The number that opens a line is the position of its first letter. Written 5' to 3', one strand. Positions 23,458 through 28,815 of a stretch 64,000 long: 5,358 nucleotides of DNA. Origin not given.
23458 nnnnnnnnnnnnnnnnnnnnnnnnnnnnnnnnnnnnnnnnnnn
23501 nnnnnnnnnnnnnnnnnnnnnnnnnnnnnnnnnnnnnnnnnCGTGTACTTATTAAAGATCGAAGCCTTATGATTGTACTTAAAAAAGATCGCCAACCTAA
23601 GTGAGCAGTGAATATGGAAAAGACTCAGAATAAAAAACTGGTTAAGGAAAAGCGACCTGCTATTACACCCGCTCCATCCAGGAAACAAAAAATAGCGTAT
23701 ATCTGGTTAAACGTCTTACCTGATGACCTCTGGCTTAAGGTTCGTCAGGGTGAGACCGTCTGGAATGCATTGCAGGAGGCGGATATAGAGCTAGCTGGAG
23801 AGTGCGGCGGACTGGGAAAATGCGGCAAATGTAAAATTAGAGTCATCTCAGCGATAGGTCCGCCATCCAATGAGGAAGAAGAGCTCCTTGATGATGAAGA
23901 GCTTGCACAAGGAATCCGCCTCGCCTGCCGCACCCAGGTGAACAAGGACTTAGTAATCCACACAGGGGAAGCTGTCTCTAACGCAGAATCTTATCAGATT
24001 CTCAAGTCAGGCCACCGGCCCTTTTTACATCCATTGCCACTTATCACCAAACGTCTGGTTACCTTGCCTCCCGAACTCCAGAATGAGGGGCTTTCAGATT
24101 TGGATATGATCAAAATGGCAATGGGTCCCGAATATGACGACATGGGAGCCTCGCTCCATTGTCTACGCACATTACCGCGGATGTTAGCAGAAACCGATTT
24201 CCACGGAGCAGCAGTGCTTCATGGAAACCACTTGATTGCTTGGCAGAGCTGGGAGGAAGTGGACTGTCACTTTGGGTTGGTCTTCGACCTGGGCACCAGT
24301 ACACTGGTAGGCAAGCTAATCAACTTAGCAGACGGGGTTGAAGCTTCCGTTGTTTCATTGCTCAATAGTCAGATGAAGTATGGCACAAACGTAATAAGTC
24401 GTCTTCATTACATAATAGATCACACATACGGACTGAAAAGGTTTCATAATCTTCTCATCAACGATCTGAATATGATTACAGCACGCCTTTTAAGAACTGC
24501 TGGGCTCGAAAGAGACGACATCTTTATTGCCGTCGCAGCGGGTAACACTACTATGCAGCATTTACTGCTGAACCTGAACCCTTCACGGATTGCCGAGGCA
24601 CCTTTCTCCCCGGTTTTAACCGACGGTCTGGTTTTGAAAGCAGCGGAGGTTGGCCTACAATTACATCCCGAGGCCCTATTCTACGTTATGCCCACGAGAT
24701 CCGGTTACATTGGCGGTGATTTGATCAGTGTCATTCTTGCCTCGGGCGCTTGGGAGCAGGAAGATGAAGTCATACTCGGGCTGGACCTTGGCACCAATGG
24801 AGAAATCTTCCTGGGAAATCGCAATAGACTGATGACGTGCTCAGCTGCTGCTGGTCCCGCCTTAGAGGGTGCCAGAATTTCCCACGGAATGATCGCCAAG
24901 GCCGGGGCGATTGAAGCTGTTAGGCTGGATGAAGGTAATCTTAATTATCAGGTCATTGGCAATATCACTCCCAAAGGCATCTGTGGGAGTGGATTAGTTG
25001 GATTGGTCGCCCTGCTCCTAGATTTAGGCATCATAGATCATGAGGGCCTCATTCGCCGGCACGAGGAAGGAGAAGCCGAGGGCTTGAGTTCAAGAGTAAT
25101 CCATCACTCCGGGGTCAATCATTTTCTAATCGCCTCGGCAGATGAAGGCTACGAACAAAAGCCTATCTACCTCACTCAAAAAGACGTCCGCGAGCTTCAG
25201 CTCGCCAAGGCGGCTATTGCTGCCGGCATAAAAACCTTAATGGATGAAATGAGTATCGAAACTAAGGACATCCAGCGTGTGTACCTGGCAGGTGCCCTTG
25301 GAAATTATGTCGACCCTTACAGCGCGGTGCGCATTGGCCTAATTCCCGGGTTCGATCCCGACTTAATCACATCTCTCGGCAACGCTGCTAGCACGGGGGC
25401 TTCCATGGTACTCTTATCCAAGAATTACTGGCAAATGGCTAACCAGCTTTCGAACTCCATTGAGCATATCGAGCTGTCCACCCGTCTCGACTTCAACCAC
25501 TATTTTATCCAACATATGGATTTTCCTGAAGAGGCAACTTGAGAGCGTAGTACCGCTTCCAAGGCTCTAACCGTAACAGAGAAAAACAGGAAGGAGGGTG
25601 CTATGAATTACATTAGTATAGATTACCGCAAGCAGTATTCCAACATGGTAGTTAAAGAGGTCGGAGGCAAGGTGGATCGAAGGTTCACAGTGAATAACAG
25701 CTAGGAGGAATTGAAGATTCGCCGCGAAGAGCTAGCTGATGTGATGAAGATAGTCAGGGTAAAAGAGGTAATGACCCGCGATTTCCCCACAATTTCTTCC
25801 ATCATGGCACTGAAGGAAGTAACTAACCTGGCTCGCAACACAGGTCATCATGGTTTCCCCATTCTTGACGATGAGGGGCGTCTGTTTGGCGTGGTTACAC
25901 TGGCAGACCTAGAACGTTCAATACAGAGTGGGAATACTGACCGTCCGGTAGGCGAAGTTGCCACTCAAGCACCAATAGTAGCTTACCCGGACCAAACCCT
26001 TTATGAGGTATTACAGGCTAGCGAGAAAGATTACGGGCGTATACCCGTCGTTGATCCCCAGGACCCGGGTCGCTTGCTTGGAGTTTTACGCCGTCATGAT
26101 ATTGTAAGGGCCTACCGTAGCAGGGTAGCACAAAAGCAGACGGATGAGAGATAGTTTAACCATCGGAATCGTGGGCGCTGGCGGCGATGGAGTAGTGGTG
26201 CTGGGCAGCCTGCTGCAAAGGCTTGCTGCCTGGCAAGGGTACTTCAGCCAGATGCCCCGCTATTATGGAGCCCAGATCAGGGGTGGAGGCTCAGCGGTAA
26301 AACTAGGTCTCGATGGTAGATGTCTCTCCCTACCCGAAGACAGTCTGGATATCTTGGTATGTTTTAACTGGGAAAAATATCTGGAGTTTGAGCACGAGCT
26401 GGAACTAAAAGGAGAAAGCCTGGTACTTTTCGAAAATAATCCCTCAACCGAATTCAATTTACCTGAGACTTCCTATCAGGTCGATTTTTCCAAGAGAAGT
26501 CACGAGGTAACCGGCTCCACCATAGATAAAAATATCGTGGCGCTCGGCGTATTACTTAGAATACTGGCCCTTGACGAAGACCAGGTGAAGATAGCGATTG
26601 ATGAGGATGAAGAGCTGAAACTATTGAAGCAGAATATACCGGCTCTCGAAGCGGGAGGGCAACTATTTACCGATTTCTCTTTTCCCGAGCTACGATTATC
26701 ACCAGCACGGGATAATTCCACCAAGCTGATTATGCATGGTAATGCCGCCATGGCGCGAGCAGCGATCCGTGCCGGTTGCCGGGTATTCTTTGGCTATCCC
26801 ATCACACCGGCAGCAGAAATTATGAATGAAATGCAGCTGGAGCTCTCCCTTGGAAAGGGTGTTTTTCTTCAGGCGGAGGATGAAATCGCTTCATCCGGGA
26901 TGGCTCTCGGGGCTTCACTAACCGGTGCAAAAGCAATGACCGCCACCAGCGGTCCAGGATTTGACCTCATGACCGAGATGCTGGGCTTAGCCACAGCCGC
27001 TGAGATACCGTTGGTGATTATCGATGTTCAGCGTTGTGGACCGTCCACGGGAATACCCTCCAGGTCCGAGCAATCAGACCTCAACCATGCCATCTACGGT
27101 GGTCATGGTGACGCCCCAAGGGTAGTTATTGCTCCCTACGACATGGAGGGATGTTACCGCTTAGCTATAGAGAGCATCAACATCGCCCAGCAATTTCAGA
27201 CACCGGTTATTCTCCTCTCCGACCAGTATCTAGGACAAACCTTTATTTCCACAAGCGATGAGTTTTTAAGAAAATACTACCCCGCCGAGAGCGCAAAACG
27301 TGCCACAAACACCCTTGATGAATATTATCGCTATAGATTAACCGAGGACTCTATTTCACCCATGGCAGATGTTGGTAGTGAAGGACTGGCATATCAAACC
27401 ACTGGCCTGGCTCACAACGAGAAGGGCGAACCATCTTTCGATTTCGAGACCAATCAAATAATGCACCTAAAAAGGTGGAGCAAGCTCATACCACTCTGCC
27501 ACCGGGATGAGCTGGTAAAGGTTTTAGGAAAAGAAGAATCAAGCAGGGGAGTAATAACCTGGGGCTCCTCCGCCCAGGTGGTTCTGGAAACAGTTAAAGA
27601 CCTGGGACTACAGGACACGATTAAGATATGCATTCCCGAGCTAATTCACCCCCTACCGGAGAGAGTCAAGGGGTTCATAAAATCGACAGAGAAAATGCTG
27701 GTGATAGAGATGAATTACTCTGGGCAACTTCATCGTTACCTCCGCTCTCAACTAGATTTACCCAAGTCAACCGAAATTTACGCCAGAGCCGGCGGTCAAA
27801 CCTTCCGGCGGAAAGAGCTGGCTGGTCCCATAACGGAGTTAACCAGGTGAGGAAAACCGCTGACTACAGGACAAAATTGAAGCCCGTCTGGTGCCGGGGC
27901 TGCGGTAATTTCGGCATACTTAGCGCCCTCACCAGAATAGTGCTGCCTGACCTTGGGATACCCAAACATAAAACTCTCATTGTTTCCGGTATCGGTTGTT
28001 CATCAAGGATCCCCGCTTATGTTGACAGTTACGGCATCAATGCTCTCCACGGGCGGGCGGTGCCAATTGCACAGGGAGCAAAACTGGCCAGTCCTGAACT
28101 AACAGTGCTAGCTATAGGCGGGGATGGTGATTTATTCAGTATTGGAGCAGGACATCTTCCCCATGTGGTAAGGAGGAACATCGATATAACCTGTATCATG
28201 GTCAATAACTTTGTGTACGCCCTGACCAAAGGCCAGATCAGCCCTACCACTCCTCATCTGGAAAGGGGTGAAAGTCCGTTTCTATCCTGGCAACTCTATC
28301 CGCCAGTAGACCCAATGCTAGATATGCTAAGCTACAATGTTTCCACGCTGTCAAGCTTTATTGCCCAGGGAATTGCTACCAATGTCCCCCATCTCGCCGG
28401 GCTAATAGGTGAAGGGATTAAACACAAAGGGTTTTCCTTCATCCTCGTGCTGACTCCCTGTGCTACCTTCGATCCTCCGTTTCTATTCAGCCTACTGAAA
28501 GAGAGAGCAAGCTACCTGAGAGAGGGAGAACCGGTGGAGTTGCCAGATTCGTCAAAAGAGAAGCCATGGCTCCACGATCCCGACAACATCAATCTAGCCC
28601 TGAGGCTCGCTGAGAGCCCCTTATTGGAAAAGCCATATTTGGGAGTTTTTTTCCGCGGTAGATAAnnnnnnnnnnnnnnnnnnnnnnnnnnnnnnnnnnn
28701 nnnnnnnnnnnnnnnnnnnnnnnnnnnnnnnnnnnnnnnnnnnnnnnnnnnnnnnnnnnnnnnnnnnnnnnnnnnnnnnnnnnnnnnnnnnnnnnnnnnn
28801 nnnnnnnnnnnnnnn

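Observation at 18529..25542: Complete non-pyrrolysine MttB-type methyltransferase system with two divergent tandem MttB paralogs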

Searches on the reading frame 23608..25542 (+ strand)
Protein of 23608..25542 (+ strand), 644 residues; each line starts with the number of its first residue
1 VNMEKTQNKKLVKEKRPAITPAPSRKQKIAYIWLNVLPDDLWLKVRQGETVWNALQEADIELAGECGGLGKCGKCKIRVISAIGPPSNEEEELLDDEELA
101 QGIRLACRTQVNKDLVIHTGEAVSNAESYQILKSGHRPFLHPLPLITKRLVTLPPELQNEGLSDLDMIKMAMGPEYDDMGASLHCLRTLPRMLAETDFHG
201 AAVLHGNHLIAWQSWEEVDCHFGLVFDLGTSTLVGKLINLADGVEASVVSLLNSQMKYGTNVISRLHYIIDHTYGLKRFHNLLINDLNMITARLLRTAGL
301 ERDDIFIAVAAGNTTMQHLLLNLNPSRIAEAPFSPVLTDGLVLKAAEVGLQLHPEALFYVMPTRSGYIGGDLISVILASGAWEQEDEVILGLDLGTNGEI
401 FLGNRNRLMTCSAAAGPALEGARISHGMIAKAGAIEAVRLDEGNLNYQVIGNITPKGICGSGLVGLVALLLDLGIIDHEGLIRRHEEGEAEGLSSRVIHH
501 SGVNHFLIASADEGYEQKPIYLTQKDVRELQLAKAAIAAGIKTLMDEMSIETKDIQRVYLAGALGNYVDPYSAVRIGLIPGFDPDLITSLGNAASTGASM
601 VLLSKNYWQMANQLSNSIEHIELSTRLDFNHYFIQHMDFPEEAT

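Call 3: search_protein_families(library=pfam, proteins=[window:23608-25542:+])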
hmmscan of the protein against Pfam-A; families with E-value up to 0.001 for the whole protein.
window:23608-25542:+ (644 aa): 4 families
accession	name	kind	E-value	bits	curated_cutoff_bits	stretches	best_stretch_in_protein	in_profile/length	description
PF14574.11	RACo_C_ter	-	5.3e-81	272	27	1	387-642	1-252/261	C-terminal domain of RACo the ASKHA domain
PF17651.6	Raco_middle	-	3e-48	164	26.8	1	222-380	1-159/163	RACo middle region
PF00111.32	Fer2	-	2.6e-09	37.3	21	1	44-111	11-76/77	2Fe-2S iron-sulfur cluster binding domain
PF17650.6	RACo_linker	-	5.7e-05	23.3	26.2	1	144-211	10-78/86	RACo linker region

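Call 4: search_protein_families(library=ncbifam, proteins=[window:23608-25542:+])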
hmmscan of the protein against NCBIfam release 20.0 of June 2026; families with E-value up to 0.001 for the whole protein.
window:23608-25542:+ (644 aa): 8 families
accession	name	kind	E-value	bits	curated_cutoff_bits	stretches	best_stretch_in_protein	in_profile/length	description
NF040756.1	corr_regen_AcsV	exception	1.1e-119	400.6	800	2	148-635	130-619/632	corrinoid activation/regeneration protein AcsV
TIGR04270.1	Rama_corrin_act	subfamily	1.1e-43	149.5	500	1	223-640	2-417/534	methylamine methyltransferase corrinoid protein reductive activase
TIGR01941.1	nqrF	equivalog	1e-13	51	295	1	40-130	41-131/405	NADH:ubiquinone reductase (Na(+)-transporting) subunit F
NF058606.1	GlBtMonoRdsGbcB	equivalog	5.2e-07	28.9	500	1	30-118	276-361/362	glycine betaine monooxygenase reductase subunit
NF004317.0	PRK05713.1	equivalog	7.5e-07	28.7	338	1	43-121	11-86/312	iron-sulfur-binding ferredoxin reductase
TIGR02007.1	fdx_isc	equivalog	3.6e-06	27.1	132.1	1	36-118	11-98/110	ISC system 2Fe-2S type ferredoxin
NF007964.0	PRK10684.1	equivalog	5e-06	25.7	383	1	43-117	261-332/333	NADH oxidoreductase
NF040810.1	BenC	equivalog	4.3e-05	22.8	430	1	43-122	15-94/333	benzoate 1,2-dioxygenase electron transfer component BenC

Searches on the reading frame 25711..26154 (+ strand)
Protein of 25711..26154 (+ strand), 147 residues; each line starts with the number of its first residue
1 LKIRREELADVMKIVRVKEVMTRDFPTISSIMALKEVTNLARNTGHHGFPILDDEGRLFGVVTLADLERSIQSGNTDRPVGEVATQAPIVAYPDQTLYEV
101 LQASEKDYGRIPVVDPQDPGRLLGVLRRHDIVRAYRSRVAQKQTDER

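Call 3: search_protein_families(library=pfam, proteins=[window:25711-26154:+])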
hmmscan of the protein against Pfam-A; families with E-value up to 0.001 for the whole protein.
window:25711-26154:+ (147 aa): 1 family
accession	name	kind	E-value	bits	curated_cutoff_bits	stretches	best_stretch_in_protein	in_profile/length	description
PF00571.33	CBS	-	1.3e-24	86.7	24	2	80-135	1-55/57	CBS domain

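Call 4: search_protein_families(library=ncbifam, proteins=[window:25711-26154:+])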
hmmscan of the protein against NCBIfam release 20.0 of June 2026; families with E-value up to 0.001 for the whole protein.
window:25711-26154:+ (147 aa): 19 families
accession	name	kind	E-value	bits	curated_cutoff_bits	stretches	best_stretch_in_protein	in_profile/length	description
NF038279.1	TF_CBS_SpxR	exception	3.3e-10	39.3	600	1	18-136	193-306/427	CBS-HotDog domain-containing transcription factor SpxR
NF002505.0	PRK01862.1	equivalog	1.2e-09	37.4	482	1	5-138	437-573/577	ClcB-like voltage-gated chloride channel protein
NF011447.0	PRK14869.2-3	equivalog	3.2e-09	35.9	522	1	15-78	68-131/540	putative manganese-dependent inorganic diphosphatase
NF041552.1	TF_PrdR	equivalog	4.1e-09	35.3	795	1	13-142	4-132/577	sigma-54 dependent transcriptional regulator PrdR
TIGR01302.1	IMP_dehydrog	equivalog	1.3e-08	34.1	481.5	1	6-145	71-210/450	IMP dehydrogenase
NF053603.1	HhpR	exception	1e-07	31.4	520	1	16-139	2-121/282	CBS domain-containing high hydrostatic pressure regulator HhpR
NF011443.0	PRK14869.1-5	equivalog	1.3e-07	30.4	335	1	15-73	69-127/546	putative manganese-dependent inorganic diphosphatase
NF005869.0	PRK07807.1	equivalog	3.4e-07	29.7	549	1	3-134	77-203/479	GuaB1 family IMP dehydrogenase-related protein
TIGR01186.1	proV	subfamily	7.8e-07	28.5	326.6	1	3-135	230-357/363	betaine/proline/choline family ABC transporter ATP-binding protein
NF011442.0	PRK14869.1-4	equivalog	8.1e-07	27.8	400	0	17-72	249-304/543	putative manganese-dependent inorganic diphosphatase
NF052358.1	GMPRedGuaB1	equivalog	7.8e-06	25.3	675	1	4-134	78-203/479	GMP reductase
NF011449.0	PRK14869.2-5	equivalog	1.8e-05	24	411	0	15-68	67-121/451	putative manganese-dependent inorganic diphosphatase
TIGR00393.1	kpsF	subfamily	6.1e-05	22.7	203.7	1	14-126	154-267/268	KpsF/GutQ family sugar-phosphate isomerase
NF041630.1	CBS_CbpB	equivalog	8e-05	22.5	125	0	12-63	78-127/143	cyclic-di-AMP-binding protein CbpB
TIGR00400.1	mgtE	equivalog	9.7e-05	21.3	232.75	0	15-78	195-258/450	magnesium transporter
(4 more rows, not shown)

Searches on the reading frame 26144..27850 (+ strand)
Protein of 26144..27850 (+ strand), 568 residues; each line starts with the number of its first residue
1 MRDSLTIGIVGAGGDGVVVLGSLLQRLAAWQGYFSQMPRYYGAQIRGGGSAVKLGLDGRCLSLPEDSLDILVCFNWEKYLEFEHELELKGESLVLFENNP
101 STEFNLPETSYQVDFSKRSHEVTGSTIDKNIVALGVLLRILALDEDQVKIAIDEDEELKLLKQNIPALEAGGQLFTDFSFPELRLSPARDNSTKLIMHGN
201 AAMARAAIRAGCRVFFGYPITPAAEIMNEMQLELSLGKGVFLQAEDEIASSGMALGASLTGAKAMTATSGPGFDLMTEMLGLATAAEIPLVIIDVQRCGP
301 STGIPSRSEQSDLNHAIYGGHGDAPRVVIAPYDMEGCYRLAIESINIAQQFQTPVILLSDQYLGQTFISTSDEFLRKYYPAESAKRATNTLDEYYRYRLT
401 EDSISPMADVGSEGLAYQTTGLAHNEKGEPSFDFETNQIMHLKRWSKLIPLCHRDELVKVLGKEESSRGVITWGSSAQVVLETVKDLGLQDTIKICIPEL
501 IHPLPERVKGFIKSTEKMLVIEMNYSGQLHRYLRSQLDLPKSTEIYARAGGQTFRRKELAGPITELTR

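Call 3: search_protein_families(library=pfam, proteins=[window:26144-27850:+])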
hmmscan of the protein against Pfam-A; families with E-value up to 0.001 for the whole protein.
window:26144-27850:+ (568 aa): 3 families
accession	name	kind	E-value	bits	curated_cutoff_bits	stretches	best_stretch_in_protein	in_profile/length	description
PF01855.24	POR_N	-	7.9e-55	186.5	27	1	206-435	2-223/231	Pyruvate flavodoxin/ferredoxin oxidoreductase, thiamine diP-bdg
PF01558.24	POR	-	6.4e-17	62.7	27.4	1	13-171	1-171/173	Pyruvate ferredoxin/flavodoxin oxidoreductase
PF02776.23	TPP_enzyme_N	-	1.1e-05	25.7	26.8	1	197-297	1-100/119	Thiamine pyrophosphate enzyme, N-terminal TPP binding domain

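Call 4: search_protein_families(library=ncbifam, proteins=[window:26144-27850:+])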
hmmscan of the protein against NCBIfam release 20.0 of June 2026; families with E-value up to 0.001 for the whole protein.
window:26144-27850:+ (568 aa): 20 families
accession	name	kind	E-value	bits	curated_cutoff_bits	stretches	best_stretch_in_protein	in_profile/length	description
TIGR03710.1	OAFO_sf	subfamily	1.1e-147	493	482.75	1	5-560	2-558/561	2-oxoacid:acceptor oxidoreductase subunit alpha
NF041170.1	Oxoac_fdxalpha_Archa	equivalog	2.9e-91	306.7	800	1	126-560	166-616/636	2-oxoacid:ferredoxin oxidoreductase subunit alpha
NF006412.0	PRK08659.1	equivalog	1.3e-89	301.1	411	1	194-565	5-375/378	2-oxoacid:acceptor oxidoreductase subunit alpha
NF007206.0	PRK09627.1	equivalog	4.4e-69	233.2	579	1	194-561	3-370/375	2-oxoglutarate synthase subunit alpha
NF005507.0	PRK07119.1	subfamily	1.1e-58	198.7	399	2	193-366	3-176/352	3-methyl-2-oxobutanoate dehydrogenase subunit VorB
NF006232.0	PRK08366.1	equivalog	2.3e-15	56.1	646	1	193-298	6-113/394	2-ketoisovalerate ferredoxin oxidoreductase subunit alpha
TIGR03336.1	IOR_alpha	equivalog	7.3e-14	51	650.9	1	194-357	2-159/595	indolepyruvate ferredoxin oxidoreductase subunit alpha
NF040682.1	PorA_Arch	equivalog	4.4e-12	45.6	550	1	195-298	4-109/387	pyruvate synthase subunit PorA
NF007201.0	PRK09622.1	equivalog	2.1e-11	43.4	590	1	196-363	12-177/405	2-oxoacid:ferredoxin oxidoreductase subunit alpha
NF006323.0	PRK08537.1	equivalog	1.1e-10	41.1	235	1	7-174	5-177/181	2-oxoacid:ferredoxin oxidoreductase subunit gamma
NF006233.0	PRK08367.1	equivalog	2.9e-09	36.3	625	1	194-293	4-105/394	pyruvate ferredoxin oxidoreductase subunit alpha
NF045764.1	PhenlGlyoxDHPadG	equivalog_domain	3e-07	29.3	700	1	195-298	3-108/398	NADH-dependent phenylglyoxylate dehydrogenase subunit alpha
NF005325.0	PRK06853.1-5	equivalog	4.3e-07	29.9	230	1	5-173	4-189/192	indolepyruvate oxidoreductase subunit beta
NF005322.0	PRK06853.1-2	equivalog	3.9e-06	26.8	237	0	5-94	6-97/197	indolepyruvate oxidoreductase subunit beta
NF006275.0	PRK08441.1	equivalog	1.9e-05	24.3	216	1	8-171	6-174/185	2-oxoglutarate-acceptor oxidoreductase subunit OorC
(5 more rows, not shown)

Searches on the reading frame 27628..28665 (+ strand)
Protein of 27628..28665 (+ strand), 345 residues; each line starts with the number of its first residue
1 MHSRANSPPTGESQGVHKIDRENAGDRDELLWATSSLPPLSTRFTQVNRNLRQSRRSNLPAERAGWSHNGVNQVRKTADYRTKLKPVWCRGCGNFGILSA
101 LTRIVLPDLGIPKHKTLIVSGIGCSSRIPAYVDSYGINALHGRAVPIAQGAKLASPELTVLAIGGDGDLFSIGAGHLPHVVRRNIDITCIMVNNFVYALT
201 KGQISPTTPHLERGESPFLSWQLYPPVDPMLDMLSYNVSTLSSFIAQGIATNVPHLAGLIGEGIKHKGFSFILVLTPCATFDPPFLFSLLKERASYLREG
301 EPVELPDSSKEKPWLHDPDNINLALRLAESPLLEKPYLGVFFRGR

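Call 3: search_protein_families(library=pfam, proteins=[window:27628-28665:+])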
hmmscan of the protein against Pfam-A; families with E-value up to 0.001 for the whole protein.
window:27628-28665:+ (345 aa): 1 family
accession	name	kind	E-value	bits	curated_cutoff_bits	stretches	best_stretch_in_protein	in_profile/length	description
PF02775.26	TPP_enzyme_C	-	3.4e-22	79.3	21.9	1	122-272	2-149/151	Thiamine pyrophosphate enzyme, C-terminal TPP binding domain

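Call 4: search_protein_families(library=ncbifam, proteins=[window:27628-28665:+])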
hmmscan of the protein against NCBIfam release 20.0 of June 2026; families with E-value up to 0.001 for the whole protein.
window:27628-28665:+ (345 aa): 28 families (the best 25 are shown)
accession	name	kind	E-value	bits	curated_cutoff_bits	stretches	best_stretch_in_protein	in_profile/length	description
NF008820.0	PRK11866.1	equivalog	6.4e-70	235.8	402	1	75-299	4-222/287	2-oxoacid ferredoxin oxidoreductase subunit beta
TIGR02177.1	PorB_KorB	subfamily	6.7e-66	222.7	261.9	1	87-312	2-223/286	2-oxoacid:acceptor oxidoreductase, beta subunit, pyruvate/2-ketoisovalerate family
NF041171.1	Oxoac_fdxbeta_Archa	equivalog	9.9e-62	208.9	423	1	88-290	5-201/296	2-oxoacid:ferredoxin oxidoreductase subunit beta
NF008821.0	PRK11869.1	equivalog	1.4e-51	175.1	438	1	85-303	13-225/286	2-oxoacid ferredoxin oxidoreductase subunit beta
NF007207.0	PRK09628.1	equivalog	1.1e-46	159.8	364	1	83-278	13-202/277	2-oxoglutarate ferredoxin oxidoreductase subunit beta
NF004772.0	PRK06112.1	subfamily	1e-06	27.4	673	1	132-197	431-494/578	acetolactate synthase catalytic subunit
NF004813.0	PRK06163.1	equivalog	1.1e-06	28.5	240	1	142-208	60-126/202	hypothetical protein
NF008819.1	PRK11865.1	equivalog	1.2e-06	28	405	1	144-279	78-213/300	pyruvate synthase subunit PorB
TIGR03336.1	IOR_alpha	equivalog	7.4e-06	24.6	650.9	1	83-214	353-478/595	indolepyruvate ferredoxin oxidoreductase subunit alpha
NF004710.0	PRK06048.1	equivalog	7.5e-06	24.7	976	1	131-197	407-471/561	acetolactate synthase large subunit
TIGR03846.1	sulfopy_beta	equivalog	8.7e-06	25.8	221.5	1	141-208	44-111/182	sulfopyruvate decarboxylase subunit beta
NF045792.1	OxalOxredbeta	equivalog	9.8e-06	24.8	590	1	156-212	100-156/311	oxalate oxidoreductase subunit beta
NF004807.0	PRK06154.1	equivalog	2.7e-05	23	607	1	135-201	427-492/565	thiamine pyrophosphate-requiring protein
NF006203.0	PRK08327.1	equivalog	6.3e-05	21.7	456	1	140-202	434-496/571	thiamine pyrophosphate-requiring protein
NF006052.0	PRK08199.1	subfamily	8.6e-05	21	539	1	142-197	418-472/559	thiamine pyrophosphate protein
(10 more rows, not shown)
